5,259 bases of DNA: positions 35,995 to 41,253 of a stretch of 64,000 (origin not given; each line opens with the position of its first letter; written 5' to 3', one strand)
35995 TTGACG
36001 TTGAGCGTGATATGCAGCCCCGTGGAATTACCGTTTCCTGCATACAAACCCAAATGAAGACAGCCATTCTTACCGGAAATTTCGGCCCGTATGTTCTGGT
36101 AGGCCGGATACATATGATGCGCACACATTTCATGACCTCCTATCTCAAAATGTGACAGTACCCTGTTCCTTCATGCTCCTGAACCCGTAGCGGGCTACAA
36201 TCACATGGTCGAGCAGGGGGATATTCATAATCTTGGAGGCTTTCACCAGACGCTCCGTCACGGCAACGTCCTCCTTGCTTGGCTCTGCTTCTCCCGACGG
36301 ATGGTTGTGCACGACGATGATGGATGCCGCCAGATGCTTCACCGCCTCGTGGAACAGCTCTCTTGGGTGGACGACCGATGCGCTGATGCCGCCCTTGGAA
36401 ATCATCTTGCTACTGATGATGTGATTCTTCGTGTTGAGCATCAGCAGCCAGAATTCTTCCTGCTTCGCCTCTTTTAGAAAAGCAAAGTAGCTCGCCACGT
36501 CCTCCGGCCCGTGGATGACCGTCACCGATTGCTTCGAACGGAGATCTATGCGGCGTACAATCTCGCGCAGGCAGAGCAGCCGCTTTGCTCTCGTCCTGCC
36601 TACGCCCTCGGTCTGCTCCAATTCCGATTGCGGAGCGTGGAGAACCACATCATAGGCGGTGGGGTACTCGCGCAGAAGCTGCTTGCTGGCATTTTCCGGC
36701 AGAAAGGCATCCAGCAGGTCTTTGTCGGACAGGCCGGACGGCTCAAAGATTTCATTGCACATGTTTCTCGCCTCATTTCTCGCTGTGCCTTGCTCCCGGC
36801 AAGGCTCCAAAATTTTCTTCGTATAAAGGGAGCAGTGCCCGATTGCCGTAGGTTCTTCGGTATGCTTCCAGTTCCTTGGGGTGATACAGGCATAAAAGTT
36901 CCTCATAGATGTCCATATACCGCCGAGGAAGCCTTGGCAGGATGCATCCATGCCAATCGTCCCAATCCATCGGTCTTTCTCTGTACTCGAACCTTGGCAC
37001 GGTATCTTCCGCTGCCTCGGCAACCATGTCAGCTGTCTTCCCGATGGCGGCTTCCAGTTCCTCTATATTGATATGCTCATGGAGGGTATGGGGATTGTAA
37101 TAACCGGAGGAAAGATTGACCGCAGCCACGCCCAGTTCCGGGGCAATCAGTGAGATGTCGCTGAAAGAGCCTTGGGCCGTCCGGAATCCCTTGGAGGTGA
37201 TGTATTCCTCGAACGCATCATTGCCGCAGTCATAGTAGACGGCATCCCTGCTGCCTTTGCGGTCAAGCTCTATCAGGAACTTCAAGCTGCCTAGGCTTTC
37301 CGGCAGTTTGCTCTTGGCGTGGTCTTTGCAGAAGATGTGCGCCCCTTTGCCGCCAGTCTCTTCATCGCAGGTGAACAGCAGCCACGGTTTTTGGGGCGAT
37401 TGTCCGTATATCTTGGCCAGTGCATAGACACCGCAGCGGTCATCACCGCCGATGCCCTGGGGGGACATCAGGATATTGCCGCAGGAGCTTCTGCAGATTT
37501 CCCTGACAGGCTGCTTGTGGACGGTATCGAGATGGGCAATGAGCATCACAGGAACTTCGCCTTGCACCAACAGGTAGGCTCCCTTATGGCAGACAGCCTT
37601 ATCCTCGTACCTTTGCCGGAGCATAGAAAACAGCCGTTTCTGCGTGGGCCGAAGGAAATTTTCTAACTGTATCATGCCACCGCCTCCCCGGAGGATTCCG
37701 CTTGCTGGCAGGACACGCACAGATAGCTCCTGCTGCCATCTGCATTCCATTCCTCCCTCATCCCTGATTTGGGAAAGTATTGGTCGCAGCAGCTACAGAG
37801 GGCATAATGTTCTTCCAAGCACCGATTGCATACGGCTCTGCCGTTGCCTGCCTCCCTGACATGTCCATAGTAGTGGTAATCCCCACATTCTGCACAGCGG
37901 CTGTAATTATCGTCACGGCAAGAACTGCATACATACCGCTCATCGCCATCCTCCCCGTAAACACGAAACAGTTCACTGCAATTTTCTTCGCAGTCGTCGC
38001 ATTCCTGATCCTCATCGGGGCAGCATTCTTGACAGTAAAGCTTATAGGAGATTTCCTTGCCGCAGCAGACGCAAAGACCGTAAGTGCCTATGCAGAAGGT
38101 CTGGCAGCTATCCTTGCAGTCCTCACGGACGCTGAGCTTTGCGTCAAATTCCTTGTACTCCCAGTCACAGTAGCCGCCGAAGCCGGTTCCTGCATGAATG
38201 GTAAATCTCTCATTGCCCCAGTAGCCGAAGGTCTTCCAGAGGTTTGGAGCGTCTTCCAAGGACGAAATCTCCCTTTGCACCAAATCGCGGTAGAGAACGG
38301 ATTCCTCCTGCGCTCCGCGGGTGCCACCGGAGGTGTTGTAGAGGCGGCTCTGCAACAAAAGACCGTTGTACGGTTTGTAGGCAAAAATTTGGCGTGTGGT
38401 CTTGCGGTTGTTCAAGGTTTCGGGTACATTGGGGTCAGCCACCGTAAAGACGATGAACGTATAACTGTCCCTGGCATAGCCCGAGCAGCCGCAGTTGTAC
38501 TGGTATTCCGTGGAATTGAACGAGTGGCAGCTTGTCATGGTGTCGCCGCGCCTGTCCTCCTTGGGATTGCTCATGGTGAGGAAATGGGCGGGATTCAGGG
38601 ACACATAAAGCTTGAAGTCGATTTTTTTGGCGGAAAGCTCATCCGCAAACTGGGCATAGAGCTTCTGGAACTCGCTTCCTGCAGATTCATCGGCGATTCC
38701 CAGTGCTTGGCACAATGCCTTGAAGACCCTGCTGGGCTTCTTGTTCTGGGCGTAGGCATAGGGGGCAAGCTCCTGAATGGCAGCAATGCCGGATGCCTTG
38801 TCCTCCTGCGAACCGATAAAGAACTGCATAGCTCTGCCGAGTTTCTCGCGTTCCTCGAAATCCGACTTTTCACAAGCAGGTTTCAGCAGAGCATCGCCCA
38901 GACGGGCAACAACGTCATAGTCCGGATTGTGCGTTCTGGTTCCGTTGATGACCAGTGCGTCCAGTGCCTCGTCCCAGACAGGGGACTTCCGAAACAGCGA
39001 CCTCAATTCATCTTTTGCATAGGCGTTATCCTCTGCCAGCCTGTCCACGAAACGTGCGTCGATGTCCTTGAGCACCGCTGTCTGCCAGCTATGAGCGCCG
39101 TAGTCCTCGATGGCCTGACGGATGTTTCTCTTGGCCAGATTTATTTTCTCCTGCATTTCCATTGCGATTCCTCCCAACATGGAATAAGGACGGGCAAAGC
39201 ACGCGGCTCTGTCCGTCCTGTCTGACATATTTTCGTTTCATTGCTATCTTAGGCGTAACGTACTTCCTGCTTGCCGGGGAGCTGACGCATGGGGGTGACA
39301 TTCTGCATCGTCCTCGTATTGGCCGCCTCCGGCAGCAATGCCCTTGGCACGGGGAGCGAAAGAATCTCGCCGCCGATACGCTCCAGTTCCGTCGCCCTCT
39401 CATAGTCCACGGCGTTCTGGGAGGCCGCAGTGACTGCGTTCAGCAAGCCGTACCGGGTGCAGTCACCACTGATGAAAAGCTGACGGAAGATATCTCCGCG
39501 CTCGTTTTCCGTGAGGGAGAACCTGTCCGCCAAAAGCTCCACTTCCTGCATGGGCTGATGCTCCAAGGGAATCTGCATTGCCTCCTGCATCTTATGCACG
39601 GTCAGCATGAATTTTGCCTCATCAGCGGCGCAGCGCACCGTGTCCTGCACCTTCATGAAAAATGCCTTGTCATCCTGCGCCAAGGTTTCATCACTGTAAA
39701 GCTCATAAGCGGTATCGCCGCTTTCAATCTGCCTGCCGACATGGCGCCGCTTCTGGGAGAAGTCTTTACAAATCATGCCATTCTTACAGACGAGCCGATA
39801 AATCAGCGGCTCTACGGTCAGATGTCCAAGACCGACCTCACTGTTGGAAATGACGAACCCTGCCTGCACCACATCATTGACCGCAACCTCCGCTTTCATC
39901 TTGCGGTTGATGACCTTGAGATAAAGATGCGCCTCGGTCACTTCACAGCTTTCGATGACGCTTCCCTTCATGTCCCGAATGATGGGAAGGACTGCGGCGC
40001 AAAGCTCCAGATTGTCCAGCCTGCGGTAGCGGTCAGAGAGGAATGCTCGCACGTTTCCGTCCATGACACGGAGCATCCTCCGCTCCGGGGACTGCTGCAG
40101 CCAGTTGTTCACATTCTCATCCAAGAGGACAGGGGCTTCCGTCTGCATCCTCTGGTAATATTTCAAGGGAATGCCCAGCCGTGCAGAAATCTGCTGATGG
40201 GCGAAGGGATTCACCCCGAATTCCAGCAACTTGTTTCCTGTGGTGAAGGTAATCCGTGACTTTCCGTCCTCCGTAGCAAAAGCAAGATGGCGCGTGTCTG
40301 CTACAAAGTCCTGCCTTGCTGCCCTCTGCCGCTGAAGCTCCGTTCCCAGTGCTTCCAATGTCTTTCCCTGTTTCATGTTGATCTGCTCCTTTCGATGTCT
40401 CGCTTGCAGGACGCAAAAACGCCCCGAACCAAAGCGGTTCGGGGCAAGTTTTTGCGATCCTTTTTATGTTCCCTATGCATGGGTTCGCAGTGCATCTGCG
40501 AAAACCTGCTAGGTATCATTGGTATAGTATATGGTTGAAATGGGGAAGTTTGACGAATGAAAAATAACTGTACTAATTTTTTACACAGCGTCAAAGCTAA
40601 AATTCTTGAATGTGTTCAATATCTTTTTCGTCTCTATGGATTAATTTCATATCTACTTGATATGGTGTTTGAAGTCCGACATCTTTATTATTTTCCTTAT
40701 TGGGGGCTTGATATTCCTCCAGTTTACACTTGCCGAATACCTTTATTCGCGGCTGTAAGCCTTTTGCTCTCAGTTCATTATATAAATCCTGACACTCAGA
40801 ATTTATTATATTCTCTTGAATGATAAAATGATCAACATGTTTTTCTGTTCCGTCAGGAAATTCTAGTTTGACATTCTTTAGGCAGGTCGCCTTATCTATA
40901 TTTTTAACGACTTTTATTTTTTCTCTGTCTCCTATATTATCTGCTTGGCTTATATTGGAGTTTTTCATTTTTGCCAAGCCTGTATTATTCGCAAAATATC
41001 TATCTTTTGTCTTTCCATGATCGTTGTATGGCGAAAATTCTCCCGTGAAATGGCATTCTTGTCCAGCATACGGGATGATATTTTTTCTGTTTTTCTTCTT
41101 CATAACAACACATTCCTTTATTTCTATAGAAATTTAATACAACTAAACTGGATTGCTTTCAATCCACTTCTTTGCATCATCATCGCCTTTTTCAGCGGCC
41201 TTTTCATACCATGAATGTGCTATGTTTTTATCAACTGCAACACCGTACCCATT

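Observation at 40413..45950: AT-rich five-gene operon (Zn-ribbon / 220 aa / glycine-zipper membrane protein / coiled-coil + Sel1-repeat protein / 168 aa): candidate uncharacterised defence or abortive-infection-type module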

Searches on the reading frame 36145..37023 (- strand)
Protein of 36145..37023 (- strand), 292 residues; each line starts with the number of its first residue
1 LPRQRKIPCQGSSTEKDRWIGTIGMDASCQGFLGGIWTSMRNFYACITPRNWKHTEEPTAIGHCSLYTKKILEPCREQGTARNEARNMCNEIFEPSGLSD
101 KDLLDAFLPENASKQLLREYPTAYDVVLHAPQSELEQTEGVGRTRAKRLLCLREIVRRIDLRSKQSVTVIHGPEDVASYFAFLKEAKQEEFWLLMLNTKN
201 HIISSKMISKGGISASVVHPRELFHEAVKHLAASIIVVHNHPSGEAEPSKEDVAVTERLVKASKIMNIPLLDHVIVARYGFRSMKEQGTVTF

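Call 30: search_protein_families(library=pfam, proteins=[window:36145-37023:-], max_evalue=0.001)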
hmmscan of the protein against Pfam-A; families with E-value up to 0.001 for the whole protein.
window:36145-37023:- (292 aa): 2 families
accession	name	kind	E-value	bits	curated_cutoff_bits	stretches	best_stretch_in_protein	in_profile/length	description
PF04002.20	RadC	-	8e-43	145.7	22.1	1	171-288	2-120/121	RadC-like JAB domain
PF14464.11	Prok-JAB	-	0.00041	20.6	25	1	218-264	59-98/114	Prokaryotic homologs of the JAB domain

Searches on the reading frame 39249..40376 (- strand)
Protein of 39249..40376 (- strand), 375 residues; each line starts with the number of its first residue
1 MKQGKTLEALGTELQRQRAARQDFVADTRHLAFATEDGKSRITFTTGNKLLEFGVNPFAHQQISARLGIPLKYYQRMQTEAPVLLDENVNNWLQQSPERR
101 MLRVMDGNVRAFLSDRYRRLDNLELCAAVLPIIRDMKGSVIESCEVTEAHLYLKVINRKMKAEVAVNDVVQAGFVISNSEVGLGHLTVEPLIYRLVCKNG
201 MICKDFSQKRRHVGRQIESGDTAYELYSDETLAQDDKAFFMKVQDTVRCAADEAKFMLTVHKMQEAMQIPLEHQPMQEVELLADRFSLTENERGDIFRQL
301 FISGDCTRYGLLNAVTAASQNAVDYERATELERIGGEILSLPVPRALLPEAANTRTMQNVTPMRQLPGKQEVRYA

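Call 30: search_protein_families(library=pfam, proteins=[window:39249-40376:-], max_evalue=0.001)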
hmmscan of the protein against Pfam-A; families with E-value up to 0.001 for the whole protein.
window:39249-40376:- (375 aa): 1 family
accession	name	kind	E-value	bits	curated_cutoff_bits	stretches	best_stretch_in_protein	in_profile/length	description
PF06067.16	DUF932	-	1.1e-06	29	23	1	114-321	6-208/227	Domain of unknown function (DUF932)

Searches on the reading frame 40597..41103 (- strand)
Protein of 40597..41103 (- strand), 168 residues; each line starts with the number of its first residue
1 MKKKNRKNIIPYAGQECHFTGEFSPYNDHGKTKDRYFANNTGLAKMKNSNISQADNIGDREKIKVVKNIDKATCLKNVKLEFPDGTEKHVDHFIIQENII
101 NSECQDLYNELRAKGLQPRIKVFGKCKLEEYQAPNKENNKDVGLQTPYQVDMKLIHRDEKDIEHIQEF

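Call 3: search_protein_families(library=pfam, proteins=[window:40597-41103:-], max_evalue=0.1)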
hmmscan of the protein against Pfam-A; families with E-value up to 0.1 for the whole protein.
window:40597-41103:- (168 aa): 0 families

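Call 4: search_protein_families(library=padloc, proteins=[window:40597-41103:-], max_evalue=0.1)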
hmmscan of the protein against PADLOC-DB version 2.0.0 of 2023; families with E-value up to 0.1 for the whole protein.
window:40597-41103:- (168 aa): 0 families

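Call 5: search_protein_families(library=ncbifam, proteins=[window:40597-41103:-], max_evalue=0.1)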
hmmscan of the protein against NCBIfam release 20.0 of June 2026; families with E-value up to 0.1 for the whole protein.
window:40597-41103:- (168 aa): 0 families

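Call 18: search_protein_families(library=phrogs, proteins=[window:40597-41103:-], max_evalue=0.1)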
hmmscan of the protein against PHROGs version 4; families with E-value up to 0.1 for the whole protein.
window:40597-41103:- (168 aa): 1 family
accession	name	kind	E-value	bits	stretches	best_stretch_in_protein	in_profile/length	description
phrog_30698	-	unknown function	0.063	14.1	0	32-78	55-101/134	-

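Call 81: search_solved_structures(query=window:40597-41103:-, max_evalue=5)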
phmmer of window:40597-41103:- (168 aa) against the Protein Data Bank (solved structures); distinct sequences matched with E-value up to 5: 0.
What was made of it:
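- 40597..41103 (-): 168-aa orphan protein. No family or PDB match (calls 3-5, 18, 81).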
